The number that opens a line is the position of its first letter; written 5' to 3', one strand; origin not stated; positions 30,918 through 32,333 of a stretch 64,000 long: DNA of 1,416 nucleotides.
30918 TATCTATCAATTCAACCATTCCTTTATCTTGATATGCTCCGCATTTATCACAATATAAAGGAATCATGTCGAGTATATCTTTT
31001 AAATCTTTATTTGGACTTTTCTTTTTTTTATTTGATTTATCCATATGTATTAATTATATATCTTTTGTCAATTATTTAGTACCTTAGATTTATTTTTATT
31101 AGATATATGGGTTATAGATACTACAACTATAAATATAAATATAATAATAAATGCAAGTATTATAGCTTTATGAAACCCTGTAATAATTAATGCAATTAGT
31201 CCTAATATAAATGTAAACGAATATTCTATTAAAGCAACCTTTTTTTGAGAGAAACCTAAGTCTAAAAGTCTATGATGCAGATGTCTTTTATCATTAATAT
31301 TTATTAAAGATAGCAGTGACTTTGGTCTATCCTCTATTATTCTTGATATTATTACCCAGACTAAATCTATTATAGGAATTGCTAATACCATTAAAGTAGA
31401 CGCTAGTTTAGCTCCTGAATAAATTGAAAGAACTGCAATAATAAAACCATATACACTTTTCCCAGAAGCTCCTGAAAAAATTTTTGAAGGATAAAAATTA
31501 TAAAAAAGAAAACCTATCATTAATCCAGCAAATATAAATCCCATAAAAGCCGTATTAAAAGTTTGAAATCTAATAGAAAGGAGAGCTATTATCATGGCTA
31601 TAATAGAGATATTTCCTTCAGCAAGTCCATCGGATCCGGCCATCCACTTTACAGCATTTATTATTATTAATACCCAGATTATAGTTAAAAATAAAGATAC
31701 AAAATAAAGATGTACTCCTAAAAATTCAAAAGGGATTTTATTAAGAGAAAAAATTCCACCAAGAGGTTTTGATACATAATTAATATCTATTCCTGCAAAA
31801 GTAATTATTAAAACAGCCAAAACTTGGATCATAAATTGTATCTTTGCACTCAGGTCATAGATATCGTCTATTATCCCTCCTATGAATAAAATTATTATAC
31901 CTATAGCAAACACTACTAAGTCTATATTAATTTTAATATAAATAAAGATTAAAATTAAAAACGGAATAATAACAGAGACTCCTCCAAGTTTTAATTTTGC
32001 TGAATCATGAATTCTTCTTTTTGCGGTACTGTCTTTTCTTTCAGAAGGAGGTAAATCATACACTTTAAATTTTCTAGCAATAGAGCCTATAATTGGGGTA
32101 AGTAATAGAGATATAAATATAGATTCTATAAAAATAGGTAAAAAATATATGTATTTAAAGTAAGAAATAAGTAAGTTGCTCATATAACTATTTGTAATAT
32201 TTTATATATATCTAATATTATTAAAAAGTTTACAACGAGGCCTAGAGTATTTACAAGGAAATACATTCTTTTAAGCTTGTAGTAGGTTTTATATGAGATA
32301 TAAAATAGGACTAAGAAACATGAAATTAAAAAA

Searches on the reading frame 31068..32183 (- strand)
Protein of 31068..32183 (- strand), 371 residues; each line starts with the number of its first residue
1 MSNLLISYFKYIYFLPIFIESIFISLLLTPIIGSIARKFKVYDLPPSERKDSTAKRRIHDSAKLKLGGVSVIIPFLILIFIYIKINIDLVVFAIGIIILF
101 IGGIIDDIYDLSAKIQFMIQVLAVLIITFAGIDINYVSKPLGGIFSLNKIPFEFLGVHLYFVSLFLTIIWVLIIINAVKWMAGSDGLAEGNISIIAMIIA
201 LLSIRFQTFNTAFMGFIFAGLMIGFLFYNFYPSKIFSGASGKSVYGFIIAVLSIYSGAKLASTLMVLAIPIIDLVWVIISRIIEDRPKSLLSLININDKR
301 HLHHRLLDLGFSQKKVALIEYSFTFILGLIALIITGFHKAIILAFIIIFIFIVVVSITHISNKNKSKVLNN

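Call 9: search_protein_families(library=pfam, proteins=[window:31068-32183:-], max_evalue=0.001)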
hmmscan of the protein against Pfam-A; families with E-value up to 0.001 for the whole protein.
window:31068-32183:- (371 aa): 1 family
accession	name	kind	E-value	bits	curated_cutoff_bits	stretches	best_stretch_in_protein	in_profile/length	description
PF00953.26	Glycos_transf_4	-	4.3e-26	92.3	27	1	90-256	2-159/160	Glycosyl transferase family 4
